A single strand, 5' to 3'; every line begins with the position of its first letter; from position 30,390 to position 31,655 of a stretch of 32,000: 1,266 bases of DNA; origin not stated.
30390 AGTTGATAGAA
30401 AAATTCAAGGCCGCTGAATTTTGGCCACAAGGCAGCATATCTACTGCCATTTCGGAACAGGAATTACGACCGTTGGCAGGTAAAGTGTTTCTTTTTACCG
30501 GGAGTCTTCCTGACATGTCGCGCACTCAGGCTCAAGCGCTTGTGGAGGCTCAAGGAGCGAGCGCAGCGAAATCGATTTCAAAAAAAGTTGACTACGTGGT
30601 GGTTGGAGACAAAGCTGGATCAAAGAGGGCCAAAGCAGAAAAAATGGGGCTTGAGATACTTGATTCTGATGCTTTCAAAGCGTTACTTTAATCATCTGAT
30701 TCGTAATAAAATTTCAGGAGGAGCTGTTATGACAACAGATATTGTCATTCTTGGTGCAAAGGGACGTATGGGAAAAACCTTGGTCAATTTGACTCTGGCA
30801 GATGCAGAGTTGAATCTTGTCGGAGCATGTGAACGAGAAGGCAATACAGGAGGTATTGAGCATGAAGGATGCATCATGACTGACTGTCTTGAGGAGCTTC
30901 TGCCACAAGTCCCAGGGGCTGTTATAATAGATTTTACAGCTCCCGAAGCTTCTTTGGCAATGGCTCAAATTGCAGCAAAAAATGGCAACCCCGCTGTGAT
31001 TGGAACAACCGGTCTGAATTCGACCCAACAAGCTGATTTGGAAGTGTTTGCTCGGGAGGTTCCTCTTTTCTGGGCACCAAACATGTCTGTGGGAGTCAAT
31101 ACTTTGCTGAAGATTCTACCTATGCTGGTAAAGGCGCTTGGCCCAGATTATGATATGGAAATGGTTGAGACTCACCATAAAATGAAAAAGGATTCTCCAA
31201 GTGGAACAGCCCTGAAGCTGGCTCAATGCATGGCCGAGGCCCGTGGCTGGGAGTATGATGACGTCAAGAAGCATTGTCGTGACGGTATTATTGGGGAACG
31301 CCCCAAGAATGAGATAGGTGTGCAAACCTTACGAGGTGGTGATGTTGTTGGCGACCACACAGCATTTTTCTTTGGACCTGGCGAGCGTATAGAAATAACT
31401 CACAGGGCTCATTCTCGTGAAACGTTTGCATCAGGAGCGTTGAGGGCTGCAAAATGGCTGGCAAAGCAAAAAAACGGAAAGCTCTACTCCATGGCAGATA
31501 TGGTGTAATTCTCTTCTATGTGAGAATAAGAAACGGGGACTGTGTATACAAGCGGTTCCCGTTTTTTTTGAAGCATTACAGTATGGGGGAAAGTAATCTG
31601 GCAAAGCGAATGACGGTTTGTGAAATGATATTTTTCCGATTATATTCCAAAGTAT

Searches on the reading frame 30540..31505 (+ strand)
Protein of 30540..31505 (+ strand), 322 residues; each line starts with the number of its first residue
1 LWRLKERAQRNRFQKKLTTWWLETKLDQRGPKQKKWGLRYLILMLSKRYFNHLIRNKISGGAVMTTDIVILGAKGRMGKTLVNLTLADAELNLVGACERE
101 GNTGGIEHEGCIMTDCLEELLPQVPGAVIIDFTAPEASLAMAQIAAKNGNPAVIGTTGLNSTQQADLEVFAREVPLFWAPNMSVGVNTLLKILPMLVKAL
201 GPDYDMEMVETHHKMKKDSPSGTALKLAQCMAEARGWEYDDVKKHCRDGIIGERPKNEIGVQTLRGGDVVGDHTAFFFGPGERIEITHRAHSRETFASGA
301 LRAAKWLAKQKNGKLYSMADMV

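Call 27: search_protein_families(library=pfam, proteins=[window:30540-31505:+], max_evalue=0.00001)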
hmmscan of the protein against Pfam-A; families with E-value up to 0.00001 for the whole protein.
window:30540-31505:+ (322 aa): 2 families
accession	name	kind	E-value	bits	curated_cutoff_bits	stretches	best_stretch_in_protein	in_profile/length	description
PF05173.19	DapB_C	-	1.2e-43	148.5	27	1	185-321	1-120/121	Dihydrodipicolinate reductase, C-terminus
PF01113.26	DapB_N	-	2.6e-29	102.2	25.6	1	67-182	2-124/124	Dihydrodipicolinate reductase, N-terminus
